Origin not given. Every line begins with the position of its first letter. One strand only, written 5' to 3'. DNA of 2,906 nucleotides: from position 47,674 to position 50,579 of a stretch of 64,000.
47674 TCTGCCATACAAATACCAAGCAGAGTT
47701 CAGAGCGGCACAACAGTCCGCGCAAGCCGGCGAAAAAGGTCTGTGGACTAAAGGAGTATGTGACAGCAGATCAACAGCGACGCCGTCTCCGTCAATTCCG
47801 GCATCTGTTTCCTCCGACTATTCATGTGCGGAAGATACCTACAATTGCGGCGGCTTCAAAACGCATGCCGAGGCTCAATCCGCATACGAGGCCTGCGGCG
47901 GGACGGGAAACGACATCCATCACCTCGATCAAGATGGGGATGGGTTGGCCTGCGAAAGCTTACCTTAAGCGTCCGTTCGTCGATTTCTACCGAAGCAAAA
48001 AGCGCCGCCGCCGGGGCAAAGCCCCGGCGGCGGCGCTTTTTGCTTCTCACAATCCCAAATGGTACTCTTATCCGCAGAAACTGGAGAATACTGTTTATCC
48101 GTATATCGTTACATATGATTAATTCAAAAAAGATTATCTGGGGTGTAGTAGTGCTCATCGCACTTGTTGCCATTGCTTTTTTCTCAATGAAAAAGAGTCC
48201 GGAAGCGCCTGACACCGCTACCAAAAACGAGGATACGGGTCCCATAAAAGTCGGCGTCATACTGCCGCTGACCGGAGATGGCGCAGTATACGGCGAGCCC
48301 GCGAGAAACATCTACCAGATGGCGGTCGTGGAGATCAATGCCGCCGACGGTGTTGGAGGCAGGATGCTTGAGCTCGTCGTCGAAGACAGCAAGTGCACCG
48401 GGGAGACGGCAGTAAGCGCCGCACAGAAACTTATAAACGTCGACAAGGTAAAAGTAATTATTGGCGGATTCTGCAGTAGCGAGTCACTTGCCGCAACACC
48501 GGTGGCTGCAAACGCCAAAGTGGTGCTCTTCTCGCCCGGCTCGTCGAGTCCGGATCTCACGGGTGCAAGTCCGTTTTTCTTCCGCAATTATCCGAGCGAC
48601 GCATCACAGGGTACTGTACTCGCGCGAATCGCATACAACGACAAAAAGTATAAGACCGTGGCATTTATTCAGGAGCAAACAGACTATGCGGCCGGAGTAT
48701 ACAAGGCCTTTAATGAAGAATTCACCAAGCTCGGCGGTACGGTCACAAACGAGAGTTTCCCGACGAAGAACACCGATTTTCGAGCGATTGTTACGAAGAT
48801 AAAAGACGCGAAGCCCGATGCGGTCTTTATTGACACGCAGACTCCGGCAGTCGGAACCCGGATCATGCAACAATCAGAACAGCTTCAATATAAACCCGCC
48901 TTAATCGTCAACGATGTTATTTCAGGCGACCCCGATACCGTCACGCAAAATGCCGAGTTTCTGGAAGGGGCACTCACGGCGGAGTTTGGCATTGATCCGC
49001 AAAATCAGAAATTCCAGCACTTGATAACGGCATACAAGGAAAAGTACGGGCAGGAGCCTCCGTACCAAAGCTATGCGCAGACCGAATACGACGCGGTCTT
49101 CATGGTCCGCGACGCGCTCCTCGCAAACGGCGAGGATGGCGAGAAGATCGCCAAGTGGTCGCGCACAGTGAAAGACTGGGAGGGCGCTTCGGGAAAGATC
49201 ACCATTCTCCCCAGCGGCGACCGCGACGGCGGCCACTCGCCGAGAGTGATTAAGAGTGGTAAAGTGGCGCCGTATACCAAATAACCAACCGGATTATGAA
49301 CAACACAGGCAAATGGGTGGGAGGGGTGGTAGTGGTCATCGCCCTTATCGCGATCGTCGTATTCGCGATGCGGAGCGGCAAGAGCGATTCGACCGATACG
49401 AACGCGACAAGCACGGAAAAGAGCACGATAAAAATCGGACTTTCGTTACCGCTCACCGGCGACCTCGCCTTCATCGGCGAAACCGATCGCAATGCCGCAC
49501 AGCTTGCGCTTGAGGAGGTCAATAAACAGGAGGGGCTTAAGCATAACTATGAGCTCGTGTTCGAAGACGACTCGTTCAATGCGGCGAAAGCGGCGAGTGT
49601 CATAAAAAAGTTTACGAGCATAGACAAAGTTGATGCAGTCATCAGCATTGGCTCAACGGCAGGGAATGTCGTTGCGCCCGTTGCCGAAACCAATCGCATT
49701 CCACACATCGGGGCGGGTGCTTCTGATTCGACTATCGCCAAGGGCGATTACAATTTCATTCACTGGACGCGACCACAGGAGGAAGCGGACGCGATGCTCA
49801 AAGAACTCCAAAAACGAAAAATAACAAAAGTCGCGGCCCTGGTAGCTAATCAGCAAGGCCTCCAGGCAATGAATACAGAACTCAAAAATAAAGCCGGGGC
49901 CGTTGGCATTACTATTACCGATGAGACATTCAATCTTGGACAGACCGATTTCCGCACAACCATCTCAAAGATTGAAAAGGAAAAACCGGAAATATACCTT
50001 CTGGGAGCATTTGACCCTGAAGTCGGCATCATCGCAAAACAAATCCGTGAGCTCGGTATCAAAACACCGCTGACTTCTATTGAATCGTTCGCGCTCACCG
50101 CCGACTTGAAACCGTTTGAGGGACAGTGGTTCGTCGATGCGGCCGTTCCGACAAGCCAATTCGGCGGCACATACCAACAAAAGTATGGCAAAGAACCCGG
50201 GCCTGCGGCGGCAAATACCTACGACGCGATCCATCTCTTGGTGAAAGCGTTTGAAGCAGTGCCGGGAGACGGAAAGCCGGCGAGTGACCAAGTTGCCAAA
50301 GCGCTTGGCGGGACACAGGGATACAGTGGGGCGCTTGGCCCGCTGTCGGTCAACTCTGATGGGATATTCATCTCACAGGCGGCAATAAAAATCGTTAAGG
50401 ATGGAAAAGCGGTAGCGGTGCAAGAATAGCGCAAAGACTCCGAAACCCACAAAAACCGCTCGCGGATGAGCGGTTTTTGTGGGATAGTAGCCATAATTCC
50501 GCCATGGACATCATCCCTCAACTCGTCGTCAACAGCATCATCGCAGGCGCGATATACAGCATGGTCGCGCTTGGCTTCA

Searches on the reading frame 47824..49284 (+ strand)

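Call 52: search_protein_families(library=pfam, proteins=[window:47824-49284:+], max_evalue=0.00001)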
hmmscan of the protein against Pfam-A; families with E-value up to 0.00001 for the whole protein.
window:47824-49284:+ (486 aa): 3 families
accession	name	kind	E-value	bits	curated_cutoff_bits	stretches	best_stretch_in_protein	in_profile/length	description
PF13458.12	Peripla_BP_6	-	2.8e-57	195.4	31.7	1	140-463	1-324/343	Periplasmic binding protein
PF01094.35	ANF_receptor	-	1.5e-39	136.5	25.4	1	165-468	7-341/353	Receptor family ligand binding region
PF13433.12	Peripla_BP_5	-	1.2e-24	87.5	27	1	141-461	1-320/363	Periplasmic binding protein domain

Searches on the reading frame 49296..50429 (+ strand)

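Call 52: search_protein_families(library=pfam, proteins=[window:49296-50429:+], max_evalue=0.00001)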
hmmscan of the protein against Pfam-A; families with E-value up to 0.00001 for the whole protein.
window:49296-50429:+ (377 aa): 3 families
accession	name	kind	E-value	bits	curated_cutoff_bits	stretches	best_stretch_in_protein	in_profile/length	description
PF13458.12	Peripla_BP_6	-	1.1e-46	160.5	31.7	1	44-364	1-335/343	Periplasmic binding protein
PF01094.35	ANF_receptor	-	2.2e-15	57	25.4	1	65-333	3-303/353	Receptor family ligand binding region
PF13433.12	Peripla_BP_5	-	1.8e-09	37.7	27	0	45-132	1-90/363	Periplasmic binding protein domain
